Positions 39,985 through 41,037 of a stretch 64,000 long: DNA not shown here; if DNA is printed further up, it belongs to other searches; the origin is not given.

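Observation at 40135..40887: Orphan tandem-domain protein in a lower-GC pocket upstream of a 7TM HD-GYP protein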

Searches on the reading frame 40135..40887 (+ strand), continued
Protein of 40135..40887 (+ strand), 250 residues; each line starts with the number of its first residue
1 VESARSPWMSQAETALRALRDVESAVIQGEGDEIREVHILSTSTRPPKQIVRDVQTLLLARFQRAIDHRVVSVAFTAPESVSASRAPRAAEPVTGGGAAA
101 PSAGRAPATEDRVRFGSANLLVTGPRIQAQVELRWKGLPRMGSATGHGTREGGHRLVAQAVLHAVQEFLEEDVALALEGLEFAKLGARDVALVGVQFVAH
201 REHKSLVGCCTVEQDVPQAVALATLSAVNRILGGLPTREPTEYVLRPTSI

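Call 66: list_cluster_members(proteins=[P0285, P0292, P0313, P0327, P0333, P0341, P0349, P0355, P0362, P0387])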
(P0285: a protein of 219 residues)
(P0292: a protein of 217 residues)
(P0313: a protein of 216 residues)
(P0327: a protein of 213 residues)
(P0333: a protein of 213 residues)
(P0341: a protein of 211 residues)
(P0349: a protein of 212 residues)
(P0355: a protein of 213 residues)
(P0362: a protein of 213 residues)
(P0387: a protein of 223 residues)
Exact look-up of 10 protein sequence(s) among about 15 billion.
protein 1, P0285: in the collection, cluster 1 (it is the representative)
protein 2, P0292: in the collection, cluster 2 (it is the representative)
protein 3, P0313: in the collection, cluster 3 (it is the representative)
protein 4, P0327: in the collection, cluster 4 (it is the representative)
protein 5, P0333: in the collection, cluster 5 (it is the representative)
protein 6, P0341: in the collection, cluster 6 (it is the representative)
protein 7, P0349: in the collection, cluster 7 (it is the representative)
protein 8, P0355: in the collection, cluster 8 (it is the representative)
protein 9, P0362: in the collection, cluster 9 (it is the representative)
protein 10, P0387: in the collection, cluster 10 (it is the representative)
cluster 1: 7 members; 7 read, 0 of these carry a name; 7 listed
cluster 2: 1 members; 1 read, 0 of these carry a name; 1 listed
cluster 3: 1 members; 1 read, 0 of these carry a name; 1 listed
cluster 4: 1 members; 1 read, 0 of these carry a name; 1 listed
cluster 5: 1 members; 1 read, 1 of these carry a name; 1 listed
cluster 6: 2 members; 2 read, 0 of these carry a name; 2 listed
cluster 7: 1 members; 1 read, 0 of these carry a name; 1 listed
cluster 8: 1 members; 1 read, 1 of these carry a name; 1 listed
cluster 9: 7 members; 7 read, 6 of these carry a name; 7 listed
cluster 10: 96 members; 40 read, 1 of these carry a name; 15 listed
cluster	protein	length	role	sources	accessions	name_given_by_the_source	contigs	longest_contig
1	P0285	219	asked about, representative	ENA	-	-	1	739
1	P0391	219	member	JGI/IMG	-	-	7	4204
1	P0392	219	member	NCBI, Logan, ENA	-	-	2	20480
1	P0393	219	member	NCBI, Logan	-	-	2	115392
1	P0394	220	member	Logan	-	-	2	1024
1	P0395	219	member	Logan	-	-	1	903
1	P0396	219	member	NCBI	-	-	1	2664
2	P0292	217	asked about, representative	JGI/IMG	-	-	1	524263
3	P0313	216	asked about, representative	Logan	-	-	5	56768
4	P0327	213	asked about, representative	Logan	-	-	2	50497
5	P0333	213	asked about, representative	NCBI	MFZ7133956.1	MAG: hypothetical protein ACOWWR_16535 [Eubacteriales bacterium]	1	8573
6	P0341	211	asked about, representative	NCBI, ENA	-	-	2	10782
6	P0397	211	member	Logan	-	-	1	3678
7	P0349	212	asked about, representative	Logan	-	-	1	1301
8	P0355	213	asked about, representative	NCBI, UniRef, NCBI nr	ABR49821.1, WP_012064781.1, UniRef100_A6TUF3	conserved hypothetical protein [Alkaliphilus metalliredigens QYMF] | Uncharacterized protein n=1 Tax=Alkaliphilus metalliredigens (strain QYMF) TaxID=293826 ... | hypothetical protein [Alkaliphilus metalliredigens]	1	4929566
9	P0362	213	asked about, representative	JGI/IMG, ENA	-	-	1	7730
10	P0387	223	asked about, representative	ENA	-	-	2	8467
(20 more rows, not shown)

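Call 75: search_protein_families(library=padloc, proteins=[window:40135-40887:+], max_evalue=0.01)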
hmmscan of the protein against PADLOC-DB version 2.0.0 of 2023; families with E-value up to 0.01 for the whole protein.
window:40135-40887:+ (250 aa): 0 families

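Call 76: search_protein_families(library=phrogs, proteins=[window:40135-40887:+], max_evalue=0.01)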
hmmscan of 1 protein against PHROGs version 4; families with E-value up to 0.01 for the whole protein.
window:40135-40887:+ (250 aa): 0 families

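Call 78: fold_search(model_id=the predicted structure, library=pdb)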
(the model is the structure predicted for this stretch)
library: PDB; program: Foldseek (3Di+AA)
matches with E <= 10: 1544; with E <= 0.001: 2
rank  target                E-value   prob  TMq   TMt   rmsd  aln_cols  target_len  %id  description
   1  3fig_A                4.4e-06  1.00  0.34  0.16   3.8       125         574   18  Crystal Structure of Leucine-bound LeuA from Mycobacterium tuberculosis (released 2008-12-23)
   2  3hps_B                1.3e-05  1.00  0.36  0.17   4.9       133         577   18  Crystal structure of Mycobacterium tuberculosis LeuA complexed with ketoisocaproate (KIC) (released 2010-05-19)
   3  7vg3_A                1.1e-03  0.93  0.17  0.06  17.3       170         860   11  Cryo-EM structure of Arabidopsis DCL3 in complex with a 30-bp RNA (released 2021-10-27)
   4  7vg2_A                4.0e-03  0.90  0.18  0.06  16.3       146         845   12  Cryo-EM structure of Arabidopsis DCL3 in complex with a 40-bp RNA (released 2021-10-27)
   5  8s7l_B                7.2e-03  0.96  0.20  0.21  21.6       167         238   10  Crystal structure of a double mutant of VirB8-like OrfG central and C-terminal domains of Streptococcus thermophilus I (released 2025-03-12)
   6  3tgo_D                7.2e-03  0.20  0.11  0.13  19.3       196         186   11  Crystal structure of the E. coli BamCD complex (released 2011-09-28)
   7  8chv_A                1.1e-02  0.66  0.14  0.23  14.2       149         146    8  Crystal structure of human PURA (fragment Glu57-Glu212, PUR repeat I and II) R140P mutant (released 2024-02-21)
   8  3e1e_D                1.1e-02  0.44  0.13  0.21  16.8       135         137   14  Crystal structure of a Thioesterase family protein from Silicibacter pomeroyi. NorthEast Structural Genomics target Si (released 2008-09-30)
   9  8s7l_C                1.2e-02  0.63  0.20  0.20  26.5       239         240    9  Crystal structure of a double mutant of VirB8-like OrfG central and C-terminal domains of Streptococcus thermophilus I (released 2025-03-12)
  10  5ztm_B                1.5e-02  0.72  0.19  0.26  18.3       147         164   10  Crystal structure of MLE dsRBDs in complex with roX2 (R2H1) (released 2019-03-06)
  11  8dfv_K                1.8e-02  0.41  0.15  0.15  16.6       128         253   12  Structural Basis of MicroRNA Biogenesis by Dicer-1 and Its Partner Protein Loqs-PB - complex IIa (released 2022-11-16)
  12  8s7l_A                2.0e-02  0.85  0.20  0.21  23.8       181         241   10  Crystal structure of a double mutant of VirB8-like OrfG central and C-terminal domains of Streptococcus thermophilus I (released 2025-03-12)
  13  2lnj_MODEL_1_A        2.1e-02  0.90  0.22  0.31  13.3       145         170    8  Solution Structure of Cyanobacterial PsbP (CyanoP) from Synechocystis sp. PCC 6803 (released 2012-06-06)
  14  9kbz_A                2.1e-02  0.75  0.19  0.04  31.3       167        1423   11  Cryo-EM structure of DCL4-DRB4CTD-dsRNA complex (released 2026-02-18)
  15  6v05_C                2.3e-02  0.16  0.12  0.15  18.3       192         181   11  Cryo-EM structure of a substrate-engaged Bam complex (released 2020-06-10)
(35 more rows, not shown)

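Call 99: search_protein_families(library=pfam, proteins=[P0356, P0310, P0320, P0351, P0297, P0336, P0383, P0389, P0375, P0299], max_evalue=0.01)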
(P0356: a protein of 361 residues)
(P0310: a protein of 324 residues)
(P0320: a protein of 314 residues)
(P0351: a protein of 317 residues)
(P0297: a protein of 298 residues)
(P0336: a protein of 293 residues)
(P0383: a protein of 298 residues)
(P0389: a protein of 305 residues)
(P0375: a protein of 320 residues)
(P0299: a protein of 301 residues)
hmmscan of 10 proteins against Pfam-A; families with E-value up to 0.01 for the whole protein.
P0356 (361 aa): 0 families

P0310 (324 aa): 0 families

P0320 (314 aa): 0 families

P0351 (317 aa): 0 families

P0297 (298 aa): 0 families

P0336 (293 aa): 0 families

P0383 (298 aa): 0 families

P0389 (305 aa): 0 families

P0375 (320 aa): 1 family
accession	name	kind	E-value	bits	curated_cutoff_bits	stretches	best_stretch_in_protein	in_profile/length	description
PF08502.15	LeuA_dimer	-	0.0025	18.2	24.9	1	181-304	16-129/131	LeuA allosteric (dimerisation) domain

P0299 (301 aa): 0 families
